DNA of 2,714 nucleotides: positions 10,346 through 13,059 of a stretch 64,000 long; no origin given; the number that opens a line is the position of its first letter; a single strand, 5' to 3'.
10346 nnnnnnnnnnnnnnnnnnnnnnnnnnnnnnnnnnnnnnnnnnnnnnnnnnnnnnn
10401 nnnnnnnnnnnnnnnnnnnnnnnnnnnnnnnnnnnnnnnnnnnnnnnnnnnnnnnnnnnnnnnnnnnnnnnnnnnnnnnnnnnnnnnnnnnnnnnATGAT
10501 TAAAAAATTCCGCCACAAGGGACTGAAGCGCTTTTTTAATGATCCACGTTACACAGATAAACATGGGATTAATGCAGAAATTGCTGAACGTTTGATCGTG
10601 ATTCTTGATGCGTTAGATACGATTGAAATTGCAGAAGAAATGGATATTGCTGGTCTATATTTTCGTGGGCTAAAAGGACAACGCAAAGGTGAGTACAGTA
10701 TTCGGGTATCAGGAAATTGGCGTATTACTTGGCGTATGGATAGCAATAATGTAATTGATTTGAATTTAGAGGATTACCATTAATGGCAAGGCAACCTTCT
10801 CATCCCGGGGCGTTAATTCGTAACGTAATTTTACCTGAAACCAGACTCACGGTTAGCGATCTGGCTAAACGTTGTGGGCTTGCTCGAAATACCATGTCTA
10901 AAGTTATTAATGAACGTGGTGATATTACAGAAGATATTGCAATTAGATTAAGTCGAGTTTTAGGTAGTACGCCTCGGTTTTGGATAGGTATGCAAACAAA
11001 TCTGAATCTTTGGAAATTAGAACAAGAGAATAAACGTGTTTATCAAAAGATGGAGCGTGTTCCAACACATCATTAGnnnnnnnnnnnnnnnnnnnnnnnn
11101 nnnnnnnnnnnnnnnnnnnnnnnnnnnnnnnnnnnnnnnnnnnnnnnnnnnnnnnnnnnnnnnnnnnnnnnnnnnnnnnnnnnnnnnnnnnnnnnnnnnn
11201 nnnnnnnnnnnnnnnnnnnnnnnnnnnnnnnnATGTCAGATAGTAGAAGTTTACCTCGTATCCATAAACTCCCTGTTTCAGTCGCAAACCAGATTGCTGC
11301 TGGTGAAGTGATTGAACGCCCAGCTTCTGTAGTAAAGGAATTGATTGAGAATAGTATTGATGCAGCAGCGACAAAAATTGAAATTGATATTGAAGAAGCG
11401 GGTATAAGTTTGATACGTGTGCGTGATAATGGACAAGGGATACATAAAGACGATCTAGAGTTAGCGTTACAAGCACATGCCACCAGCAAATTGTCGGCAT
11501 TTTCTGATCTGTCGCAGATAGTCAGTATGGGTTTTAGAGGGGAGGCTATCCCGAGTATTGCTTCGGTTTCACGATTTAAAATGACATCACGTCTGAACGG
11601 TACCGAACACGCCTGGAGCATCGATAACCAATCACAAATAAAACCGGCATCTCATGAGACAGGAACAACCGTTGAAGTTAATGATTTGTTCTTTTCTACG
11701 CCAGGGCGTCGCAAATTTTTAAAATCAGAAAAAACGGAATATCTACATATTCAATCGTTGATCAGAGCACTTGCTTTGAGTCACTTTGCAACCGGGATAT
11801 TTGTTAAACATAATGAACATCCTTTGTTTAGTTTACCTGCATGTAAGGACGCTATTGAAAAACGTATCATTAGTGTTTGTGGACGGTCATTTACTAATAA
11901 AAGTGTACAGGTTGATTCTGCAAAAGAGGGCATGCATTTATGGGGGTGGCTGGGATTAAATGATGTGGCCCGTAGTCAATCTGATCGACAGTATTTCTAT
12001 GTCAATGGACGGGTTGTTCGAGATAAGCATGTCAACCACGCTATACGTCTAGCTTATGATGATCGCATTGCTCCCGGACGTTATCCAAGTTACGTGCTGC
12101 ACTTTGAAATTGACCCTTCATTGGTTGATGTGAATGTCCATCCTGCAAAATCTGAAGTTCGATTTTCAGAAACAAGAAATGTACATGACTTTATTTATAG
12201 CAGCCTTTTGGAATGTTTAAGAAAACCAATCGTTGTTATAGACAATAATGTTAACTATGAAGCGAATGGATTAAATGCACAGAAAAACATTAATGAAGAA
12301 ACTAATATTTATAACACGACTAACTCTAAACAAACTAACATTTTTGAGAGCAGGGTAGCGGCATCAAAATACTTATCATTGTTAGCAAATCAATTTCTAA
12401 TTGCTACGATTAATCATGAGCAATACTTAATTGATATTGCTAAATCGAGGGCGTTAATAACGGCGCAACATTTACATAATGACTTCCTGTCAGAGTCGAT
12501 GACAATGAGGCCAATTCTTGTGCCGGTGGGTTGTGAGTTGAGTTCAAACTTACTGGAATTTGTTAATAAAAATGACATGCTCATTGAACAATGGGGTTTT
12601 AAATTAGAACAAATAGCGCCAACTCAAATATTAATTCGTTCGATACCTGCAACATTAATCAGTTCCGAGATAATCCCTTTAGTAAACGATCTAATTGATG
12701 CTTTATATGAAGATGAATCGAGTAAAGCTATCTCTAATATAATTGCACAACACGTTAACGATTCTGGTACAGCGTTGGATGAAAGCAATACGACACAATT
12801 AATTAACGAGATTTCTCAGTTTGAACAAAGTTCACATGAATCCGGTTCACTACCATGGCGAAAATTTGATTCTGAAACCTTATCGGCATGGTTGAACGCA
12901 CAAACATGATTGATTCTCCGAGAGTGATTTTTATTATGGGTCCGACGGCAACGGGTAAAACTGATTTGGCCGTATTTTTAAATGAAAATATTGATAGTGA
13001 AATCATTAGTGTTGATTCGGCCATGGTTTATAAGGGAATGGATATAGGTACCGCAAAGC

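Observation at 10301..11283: higBA toxin-antitoxin module inserted between amiB and mutL, bracketed by ~100-bp imperfect direct repeats that duplicate the mutL 5' end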

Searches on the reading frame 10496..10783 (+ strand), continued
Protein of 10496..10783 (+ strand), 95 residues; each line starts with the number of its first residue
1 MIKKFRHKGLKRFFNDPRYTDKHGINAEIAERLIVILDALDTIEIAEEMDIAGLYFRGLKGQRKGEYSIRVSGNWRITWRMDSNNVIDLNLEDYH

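Call 53: search_dna_similar(query=window:10496-10783:+, collection=plasmids, mode=protein, max_rows=15)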
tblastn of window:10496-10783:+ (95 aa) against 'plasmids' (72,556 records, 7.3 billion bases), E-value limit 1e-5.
Records with a match: 482; places in all: 490; records where one place covers at least 80% of the query: 475.
Best place of each record, by identity: <60% 482.
By first word of the organism name: Escherichia 97; Pseudomonas 68; Salmonella 33; Pantoea 29; Klebsiella 27; Providencia 22; Rhizobium 19; Enterobacter 14; Acinetobacter 13; Citrobacter 11; and 75 more.
By predicted mobility (MOB-suite, as given by PLSDB): non-mobilizable 262; mobilizable 123; conjugative 97.
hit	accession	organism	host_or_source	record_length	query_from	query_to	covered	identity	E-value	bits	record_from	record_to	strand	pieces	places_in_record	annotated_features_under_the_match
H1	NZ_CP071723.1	Acaryochloris sp. 'Moss Beach'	culture,intertidal zone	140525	1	95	100%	47.4%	2e-16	79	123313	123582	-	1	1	type II toxin-antitoxin system RelE/ParE family toxin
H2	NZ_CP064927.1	Acaryochloris marina S15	cell culture,surface of Pikea pinnata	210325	1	95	100%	47.4%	2e-16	79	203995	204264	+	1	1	type II toxin-antitoxin system RelE/ParE family toxin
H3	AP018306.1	Fischerella sp. NIES-4106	-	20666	1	95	100%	45.3%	2e-18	85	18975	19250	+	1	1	plasmid maintenance system killer protein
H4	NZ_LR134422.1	Legionella adelaidensis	environmental,Cooling tower water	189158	1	95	100%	44.2%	2e-17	82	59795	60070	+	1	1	type II toxin-antitoxin system RelE/ParE family toxin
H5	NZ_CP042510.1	Leclercia adecarboxylata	Whole organism,Shower 3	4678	1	95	100%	43.8%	2e-17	82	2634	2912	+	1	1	type II toxin-antitoxin system RelE/ParE family toxin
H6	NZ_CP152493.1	Leclercia adecarboxylata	environmental,wastewater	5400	1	95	100%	43.8%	2e-17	82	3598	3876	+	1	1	type II toxin-antitoxin system RelE/ParE family toxin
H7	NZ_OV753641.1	Klebsiella quasipneumoniae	-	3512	1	95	100%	43.8%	2e-17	82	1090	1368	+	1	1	type II toxin-antitoxin system RelE/ParE family toxin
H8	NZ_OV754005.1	Klebsiella quasipneumoniae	-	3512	1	95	100%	43.8%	2e-17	82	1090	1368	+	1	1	type II toxin-antitoxin system RelE/ParE family toxin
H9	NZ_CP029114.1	Escherichia coli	-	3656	1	95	100%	43.8%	2e-17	82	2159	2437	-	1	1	type II toxin-antitoxin system RelE/ParE family toxin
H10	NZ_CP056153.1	Klebsiella grimontii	culture,Wastewater influent sample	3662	1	95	100%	43.8%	2e-17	82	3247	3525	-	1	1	type II toxin-antitoxin system RelE/ParE family toxin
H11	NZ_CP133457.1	Escherichia coli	Homo sapiens,human feces,feces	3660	1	95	100%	43.8%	2e-17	82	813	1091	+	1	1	type II toxin-antitoxin system RelE/ParE family toxin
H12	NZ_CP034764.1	Klebsiella pneumoniae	Homo sapiens,blood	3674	1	95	100%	43.8%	2e-17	82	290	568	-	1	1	type II toxin-antitoxin system RelE/ParE family toxin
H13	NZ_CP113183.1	Klebsiella pneumoniae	chicken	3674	1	95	100%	43.8%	2e-17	82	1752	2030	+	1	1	type II toxin-antitoxin system RelE/ParE family toxin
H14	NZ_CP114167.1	Klebsiella variicola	Homo sapiens,urine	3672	1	95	100%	43.8%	2e-17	82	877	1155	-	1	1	type II toxin-antitoxin system RelE/ParE family toxin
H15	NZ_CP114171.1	Klebsiella variicola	Homo sapiens,urine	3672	1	95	100%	43.8%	2e-17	82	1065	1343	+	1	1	type II toxin-antitoxin system RelE/ParE family toxin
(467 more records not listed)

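Call 62: search_solved_structures(query=window:10496-10783:+, max_evalue=0.001)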
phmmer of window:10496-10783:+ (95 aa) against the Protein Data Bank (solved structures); distinct sequences matched with E-value up to 0.001: 6.
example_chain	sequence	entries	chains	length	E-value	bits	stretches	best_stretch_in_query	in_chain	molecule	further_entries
4mct_B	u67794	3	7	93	7.6e-13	51.6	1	1-95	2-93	Killer protein | Endoribonuclease HigB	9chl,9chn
4mcx_B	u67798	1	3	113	1.5e-12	50.7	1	1-95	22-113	Killer protein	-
4px8_A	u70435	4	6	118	6e-12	48.8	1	2-95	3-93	Killer protein | Host inhibition of growth B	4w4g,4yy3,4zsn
4ypb_QY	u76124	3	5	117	4.6e-11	45.9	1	2-94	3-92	Host inhibition of growth B | Killer protein | Endoribonuclease HigB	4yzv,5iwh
5ixl_A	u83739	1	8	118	9.7e-11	44.9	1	2-95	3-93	Endoribonuclease HigB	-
6f8s_B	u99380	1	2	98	5.5e-05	26.4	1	27-95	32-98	Putative Killer protein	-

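Call 66: find_encoding_contigs(protein=P0036, flank=3000, max_places=10)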
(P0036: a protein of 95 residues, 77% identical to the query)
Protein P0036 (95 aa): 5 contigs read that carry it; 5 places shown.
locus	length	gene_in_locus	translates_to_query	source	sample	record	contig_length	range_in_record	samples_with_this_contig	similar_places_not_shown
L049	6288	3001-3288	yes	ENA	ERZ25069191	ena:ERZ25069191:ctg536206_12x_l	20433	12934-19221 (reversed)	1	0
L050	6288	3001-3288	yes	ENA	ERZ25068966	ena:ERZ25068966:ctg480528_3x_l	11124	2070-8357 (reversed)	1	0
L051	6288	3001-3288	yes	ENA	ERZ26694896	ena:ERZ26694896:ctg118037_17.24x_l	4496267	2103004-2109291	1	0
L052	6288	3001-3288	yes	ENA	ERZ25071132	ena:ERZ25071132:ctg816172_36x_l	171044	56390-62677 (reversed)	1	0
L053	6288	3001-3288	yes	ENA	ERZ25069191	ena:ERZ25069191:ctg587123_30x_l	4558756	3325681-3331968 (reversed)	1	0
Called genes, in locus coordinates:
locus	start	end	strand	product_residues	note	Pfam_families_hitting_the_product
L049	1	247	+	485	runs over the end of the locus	?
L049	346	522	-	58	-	-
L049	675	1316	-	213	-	PF01965:DJ-1_PfpI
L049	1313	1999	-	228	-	PF07883:Cupin_2 (faint)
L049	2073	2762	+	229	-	-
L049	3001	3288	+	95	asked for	PF05015:HigB-like_toxin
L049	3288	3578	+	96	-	PF01381:HTH_3 (weak)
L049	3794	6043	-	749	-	PF08487:VIT, PF13757:VIT_2, PF00092:VWA, PF13519:VWA_2, PF13768:VWA_3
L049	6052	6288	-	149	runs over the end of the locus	-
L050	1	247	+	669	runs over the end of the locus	PF20091:Abhydrolase_10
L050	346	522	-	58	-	-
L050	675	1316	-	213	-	PF01965:DJ-1_PfpI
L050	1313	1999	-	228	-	PF07883:Cupin_2 (faint)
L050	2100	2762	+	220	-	-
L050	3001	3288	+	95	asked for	PF05015:HigB-like_toxin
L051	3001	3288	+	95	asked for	PF05015:HigB-like_toxin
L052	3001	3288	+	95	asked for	PF05015:HigB-like_toxin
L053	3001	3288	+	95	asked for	PF05015:HigB-like_toxin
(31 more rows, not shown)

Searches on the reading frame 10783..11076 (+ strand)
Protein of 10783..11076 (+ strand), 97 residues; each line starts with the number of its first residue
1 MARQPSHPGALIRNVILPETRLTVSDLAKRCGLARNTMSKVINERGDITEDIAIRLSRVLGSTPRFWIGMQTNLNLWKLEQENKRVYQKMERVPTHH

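Call 5: search_protein_families(library=pfam, proteins=[window:10783-11076:+], max_evalue=0.01)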
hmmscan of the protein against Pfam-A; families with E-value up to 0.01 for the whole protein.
window:10783-11076:+ (97 aa): 3 families
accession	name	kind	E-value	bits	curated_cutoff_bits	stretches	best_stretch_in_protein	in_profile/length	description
PF01381.28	HTH_3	-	1.8e-06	28.3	23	1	22-66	10-54/55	Helix-turn-helix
PF13443.12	HTH_26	-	9.7e-05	23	22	1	15-63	4-53/63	Cro/C1-type HTH DNA-binding domain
PF13560.12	HTH_31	-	0.0009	19.9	27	1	20-63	13-57/64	Helix-turn-helix domain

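Call 63: search_solved_structures(query=window:10783-11076:+, max_evalue=0.001)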
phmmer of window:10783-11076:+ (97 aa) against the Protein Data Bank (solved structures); distinct sequences matched with E-value up to 0.001: 12.
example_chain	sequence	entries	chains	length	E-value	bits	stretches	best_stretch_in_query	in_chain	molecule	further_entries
3cec_A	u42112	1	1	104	3.7e-15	59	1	4-90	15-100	Putative antidote protein of plasmid maintenance system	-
6f8s_A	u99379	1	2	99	1.8e-14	56.8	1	4-83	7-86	XRE family transcriptional regulator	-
6f8h_A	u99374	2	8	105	2.2e-14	56.5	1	4-83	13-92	XRE family transcriptional regulator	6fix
2eby_A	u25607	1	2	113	3.9e-12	49.4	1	2-95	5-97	Putative HTH-type transcriptional regulator ybaQ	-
3trb_A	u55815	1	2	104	3.6e-10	43.1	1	4-87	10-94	Virulence-associated protein I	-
7csv_A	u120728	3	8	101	1.6e-09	41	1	4-91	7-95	HTH cro/C1-type domain-containing protein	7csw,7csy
6jpi_A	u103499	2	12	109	2e-09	40.7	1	4-91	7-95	HTH cro/C1-type domain-containing protein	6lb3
2icp_A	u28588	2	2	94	5.1e-09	39.4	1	3-86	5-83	antitoxin higa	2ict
4mcx_A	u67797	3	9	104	1.2e-08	38.2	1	5-82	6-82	Antidote protein | Antitoxin HigA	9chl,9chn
6chv_A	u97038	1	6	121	1.8e-08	37.7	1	5-82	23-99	Antitoxin HigA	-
4mct_A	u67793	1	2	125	1.9e-08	37.5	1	5-82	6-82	Antidote protein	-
6cf1_A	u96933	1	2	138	2.5e-08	37.2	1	5-82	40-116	Antitoxin HigA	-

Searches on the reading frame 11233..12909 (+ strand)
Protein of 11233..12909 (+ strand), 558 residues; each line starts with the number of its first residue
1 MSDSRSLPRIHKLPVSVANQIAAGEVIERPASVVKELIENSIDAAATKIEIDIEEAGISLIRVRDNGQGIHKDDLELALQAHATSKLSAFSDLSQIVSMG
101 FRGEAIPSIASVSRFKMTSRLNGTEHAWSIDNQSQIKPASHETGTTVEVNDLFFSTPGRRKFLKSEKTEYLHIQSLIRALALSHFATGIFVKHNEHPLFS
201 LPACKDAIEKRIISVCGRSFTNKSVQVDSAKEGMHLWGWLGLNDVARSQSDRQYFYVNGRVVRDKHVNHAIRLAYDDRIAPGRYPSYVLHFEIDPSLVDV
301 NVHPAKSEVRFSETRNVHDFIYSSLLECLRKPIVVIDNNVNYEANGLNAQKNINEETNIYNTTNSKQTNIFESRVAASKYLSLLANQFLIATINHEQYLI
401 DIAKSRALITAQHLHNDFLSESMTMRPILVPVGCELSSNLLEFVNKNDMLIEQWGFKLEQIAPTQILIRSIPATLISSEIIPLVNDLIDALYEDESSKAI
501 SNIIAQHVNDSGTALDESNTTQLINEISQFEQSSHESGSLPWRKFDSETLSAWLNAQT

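Call 5: search_protein_families(library=pfam, proteins=[window:11233-12909:+], max_evalue=0.01)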
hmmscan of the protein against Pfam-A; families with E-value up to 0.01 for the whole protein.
window:11233-12909:+ (558 aa): 4 families
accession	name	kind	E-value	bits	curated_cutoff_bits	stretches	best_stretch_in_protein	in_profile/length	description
PF01119.25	DNA_mis_repair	-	1.5e-39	134.7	26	1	212-329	1-118/119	DNA mismatch repair protein, C-terminal domain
PF08676.16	MutL_C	-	7.4e-16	58.6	25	1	382-502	2-125/142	MutL C terminal dimerisation domain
PF13589.12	HATPase_c_3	-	6.4e-13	49.3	25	1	31-132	4-105/137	Histidine kinase-, DNA gyrase B-, and HSP90-like ATPase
PF02518.31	HATPase_c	-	2.9e-08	34.6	26.4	1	28-88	4-56/111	Histidine kinase-, DNA gyrase B-, and HSP90-like ATPase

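Call 7: find_related_loci(query=window:11233-12909:+, collection=genome_contigs, flank=6000)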
Query window:11233-12909:+ (558 aa) in genome_contigs; peptide patterns used: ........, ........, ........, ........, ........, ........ (x = any residue, [..] = any of these).
72 stretches matched a pattern; 12 encode a relative of the query (tblastn E <= 1e-3); 12 distinct loci.
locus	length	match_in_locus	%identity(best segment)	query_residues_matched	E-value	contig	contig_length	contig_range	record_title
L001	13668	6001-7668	84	1-556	0e+0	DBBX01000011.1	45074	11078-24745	MAG TPA_asm: Thiotrichaceae bacterium UBA973 UBA973_contig_7120, whole genome shotgun sequence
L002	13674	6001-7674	84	1-558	0e+0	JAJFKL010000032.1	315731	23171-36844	MAG: Gammaproteobacteria bacterium isolate OFTM147 OFTM147_31, whole genome shotgun sequence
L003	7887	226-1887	48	7-534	8e-157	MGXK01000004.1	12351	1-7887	MAG: Gammaproteobacteria bacterium RBG_16_51_14 RBG_16_scaffold_10741, whole genome shotgun sequence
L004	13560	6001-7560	39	9-488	1e-115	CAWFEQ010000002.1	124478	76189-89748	MAG: uncultured Gammaproteobacteria bacterium isolate MFD05684.bin.1.219 genome assembly, contig: contig_103811, whole g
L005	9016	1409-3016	38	9-510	6e-114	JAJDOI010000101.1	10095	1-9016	MAG: Thiogranum sp. isolate MASpbin.12 k141_1954000, whole genome shotgun sequence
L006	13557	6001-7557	38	9-488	4e-114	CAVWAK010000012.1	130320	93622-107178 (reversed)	MAG: uncultured Gammaproteobacteria bacterium isolate MFD03551.bin.1.74 genome assembly, contig: contig_15771, whole gen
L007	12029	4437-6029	38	9-504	1e-113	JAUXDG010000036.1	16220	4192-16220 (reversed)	MAG: Gammaproteobacteria bacterium isolate CSMAG_2845 CSMAG_2845_k119_81047_length_16220_cov_8.0000, whole genome shotgu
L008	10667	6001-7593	38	9-504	5e-113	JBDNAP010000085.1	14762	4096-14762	MAG: Thiogranum sp. isolate SJRS4.bin.3 k97_74894, whole genome shotgun sequence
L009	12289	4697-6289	38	9-504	5e-111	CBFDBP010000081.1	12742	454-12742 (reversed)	MAG TPA_asm: uncultured Gammaproteobacteria bacterium isolate SRR26215676_binner12_Refined_43 genome assembly, contig: E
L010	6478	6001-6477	61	9-162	6e-57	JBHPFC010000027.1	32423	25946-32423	Pseudomonadota bacterium isolate SAG AM-311-I13 NODE_27_length_32423_cov_25.722318, whole genome shotgun sequence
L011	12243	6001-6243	33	8-86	8e-5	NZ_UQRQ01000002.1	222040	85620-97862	Uncultured Sanguibacteroides sp. isolate UMGS572, whole genome shotgun sequence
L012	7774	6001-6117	52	33-70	1e-4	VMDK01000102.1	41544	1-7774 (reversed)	MAG: Sphingobacteriia bacterium isolate 28_1 c_000000000191, whole genome shotgun sequence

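Call 18: find_encoding_contigs(protein=window:11233-12909:+, flank=3000, max_places=10)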
Protein window:11233-12909:+ (558 aa): 10 contigs read that carry it; 4 places shown.
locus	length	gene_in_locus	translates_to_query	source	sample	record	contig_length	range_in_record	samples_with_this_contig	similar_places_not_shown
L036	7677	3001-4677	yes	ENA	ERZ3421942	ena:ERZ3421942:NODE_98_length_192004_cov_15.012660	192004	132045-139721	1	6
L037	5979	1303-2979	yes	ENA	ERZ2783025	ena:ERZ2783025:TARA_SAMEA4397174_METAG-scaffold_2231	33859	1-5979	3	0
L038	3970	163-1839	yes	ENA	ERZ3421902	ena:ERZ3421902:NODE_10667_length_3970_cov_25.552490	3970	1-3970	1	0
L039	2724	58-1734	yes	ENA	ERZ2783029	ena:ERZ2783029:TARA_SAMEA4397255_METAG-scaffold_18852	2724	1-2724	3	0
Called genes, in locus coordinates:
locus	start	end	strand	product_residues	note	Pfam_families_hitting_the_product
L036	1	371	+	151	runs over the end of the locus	PF02367:TsaE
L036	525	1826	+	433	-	PF11741:AMIN, PF01520:Amidase_3, PF01476:LysM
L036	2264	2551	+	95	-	PF05015:HigB-like_toxin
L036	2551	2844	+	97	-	PF01381:HTH_3 (weak)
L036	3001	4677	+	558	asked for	PF02518:HATPase_c, PF13589:HATPase_c_3, PF01119:DNA_mis_repair, PF08676:MutL_C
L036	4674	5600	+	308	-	PF01745:IPT (faint), PF01715:IPPT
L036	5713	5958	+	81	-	PF17209:Hfq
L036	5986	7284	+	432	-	PF13167:GTP-bdg_N, PF16360:GTP-bdg_M, PF01926:MMR_HSR1, PF02421:FeoB_N (weak)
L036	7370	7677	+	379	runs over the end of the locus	PF12221:HflK_N, PF01145:Band_7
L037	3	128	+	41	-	?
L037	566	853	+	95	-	PF05015:HigB-like_toxin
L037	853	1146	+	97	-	PF01381:HTH_3 (weak)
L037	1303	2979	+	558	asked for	PF02518:HATPase_c, PF13589:HATPase_c_3, PF01119:DNA_mis_repair, PF08676:MutL_C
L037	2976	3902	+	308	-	PF01745:IPT (faint), PF01715:IPPT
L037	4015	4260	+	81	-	PF17209:Hfq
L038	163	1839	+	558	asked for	PF02518:HATPase_c, PF13589:HATPase_c_3, PF01119:DNA_mis_repair, PF08676:MutL_C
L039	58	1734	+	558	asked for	PF02518:HATPase_c, PF13589:HATPase_c_3, PF01119:DNA_mis_repair, PF08676:MutL_C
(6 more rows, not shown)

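Call 25: list_cluster_members(proteins=[window:11233-12909:+, window:8757-10058:+, window:10783-11076:+])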
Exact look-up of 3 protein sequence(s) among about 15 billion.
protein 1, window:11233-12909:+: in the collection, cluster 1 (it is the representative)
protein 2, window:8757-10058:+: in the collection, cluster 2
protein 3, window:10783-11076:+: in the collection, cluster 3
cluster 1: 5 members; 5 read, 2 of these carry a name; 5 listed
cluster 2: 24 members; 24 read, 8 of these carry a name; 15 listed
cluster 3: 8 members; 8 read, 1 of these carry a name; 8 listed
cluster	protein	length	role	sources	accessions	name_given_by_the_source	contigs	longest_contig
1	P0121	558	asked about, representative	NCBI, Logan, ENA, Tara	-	strand:+ start:13491 stop:15167 length:1677 start_codon:yes stop_codon:yes ...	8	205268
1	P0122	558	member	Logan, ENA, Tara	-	strand:- start:55303 stop:56979 length:1677 start_codon:yes stop_codon:yes ...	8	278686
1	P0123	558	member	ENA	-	-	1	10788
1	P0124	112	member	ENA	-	-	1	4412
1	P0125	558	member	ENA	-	-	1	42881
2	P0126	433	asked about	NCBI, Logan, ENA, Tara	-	strand:+ start:11015 stop:12316 length:1302 start_codon:yes stop_codon:yes ...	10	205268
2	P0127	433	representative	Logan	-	-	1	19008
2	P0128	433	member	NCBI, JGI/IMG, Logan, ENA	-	N-acetylmuramoyl-L-alanine amidase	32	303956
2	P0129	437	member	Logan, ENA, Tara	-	strand:- start:57038 stop:58351 length:1314 start_codon:yes stop_codon:yes ...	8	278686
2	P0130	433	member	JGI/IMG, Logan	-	N-acetylmuramoyl-L-alanine amidase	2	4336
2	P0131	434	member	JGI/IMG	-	N-acetylmuramoyl-L-alanine amidase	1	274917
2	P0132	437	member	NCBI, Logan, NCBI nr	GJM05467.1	MAG: N-acetylmuramoyl-L-alanine amidase [marine bacterium B5-7]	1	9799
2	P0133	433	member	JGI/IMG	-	N-acetylmuramoyl-L-alanine amidase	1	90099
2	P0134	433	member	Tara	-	strand:+ start:3621 stop:4922 length:1302 start_codon:yes stop_codon:yes ...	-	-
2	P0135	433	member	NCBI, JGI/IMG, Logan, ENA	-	-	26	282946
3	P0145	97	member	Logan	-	-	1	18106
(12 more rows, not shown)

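Call 26: find_encoding_contigs(protein=P0122, flank=4000, max_places=6)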
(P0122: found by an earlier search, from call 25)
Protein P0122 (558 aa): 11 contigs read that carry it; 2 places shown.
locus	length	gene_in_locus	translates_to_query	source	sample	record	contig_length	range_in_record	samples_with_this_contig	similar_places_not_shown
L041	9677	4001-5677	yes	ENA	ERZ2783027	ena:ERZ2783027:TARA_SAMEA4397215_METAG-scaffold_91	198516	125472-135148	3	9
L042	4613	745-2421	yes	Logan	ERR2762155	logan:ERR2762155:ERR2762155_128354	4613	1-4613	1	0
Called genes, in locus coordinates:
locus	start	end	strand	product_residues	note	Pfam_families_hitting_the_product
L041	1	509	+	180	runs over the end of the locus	PF00929:RNase_T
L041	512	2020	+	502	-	PF03853:YjeF_N, PF01256:Carb_kinase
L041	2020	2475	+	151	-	PF02367:TsaE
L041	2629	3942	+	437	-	PF11741:AMIN, PF01520:Amidase_3, PF01476:LysM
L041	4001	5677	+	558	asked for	PF02518:HATPase_c, PF13589:HATPase_c_3, PF01119:DNA_mis_repair, PF08676:MutL_C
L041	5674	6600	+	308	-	PF01745:IPT (faint), PF01715:IPPT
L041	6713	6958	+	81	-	PF17209:Hfq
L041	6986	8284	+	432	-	PF13167:GTP-bdg_N, PF16360:GTP-bdg_M, PF01926:MMR_HSR1, PF02421:FeoB_N (weak)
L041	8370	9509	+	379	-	PF12221:HflK_N, PF01145:Band_7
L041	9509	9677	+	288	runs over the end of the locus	PF01145:Band_7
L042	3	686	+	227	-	?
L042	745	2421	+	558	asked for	PF02518:HATPase_c, PF13589:HATPase_c_3, PF01119:DNA_mis_repair, PF08676:MutL_C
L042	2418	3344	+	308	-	PF01745:IPT (faint), PF01715:IPPT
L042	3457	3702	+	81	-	PF17209:Hfq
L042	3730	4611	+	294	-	?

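Call 30: find_encoding_contigs(protein=P0145, flank=4000, max_places=4)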
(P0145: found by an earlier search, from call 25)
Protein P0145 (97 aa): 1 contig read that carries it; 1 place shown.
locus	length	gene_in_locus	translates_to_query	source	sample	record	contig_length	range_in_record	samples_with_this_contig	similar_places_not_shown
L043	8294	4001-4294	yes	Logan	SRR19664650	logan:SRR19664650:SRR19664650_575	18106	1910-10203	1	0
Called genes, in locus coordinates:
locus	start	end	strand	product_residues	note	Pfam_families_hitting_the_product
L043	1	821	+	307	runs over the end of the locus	-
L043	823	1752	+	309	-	PF18144:SMODS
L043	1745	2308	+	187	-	-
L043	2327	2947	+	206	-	-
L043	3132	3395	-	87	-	-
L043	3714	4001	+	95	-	PF05015:HigB-like_toxin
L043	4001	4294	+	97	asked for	PF01381:HTH_3 (weak)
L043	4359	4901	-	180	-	PF00578:AhpC-TSA, PF08534:Redoxin, PF00085:Thioredoxin (weak), PF13905:Thioredoxin_8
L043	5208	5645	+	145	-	PF13744:HTH_37, PF01381:HTH_3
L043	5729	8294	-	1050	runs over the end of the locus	PF00873:ACR_tran, PF02355:SecD_SecF_C (weak), PF03176:MMPL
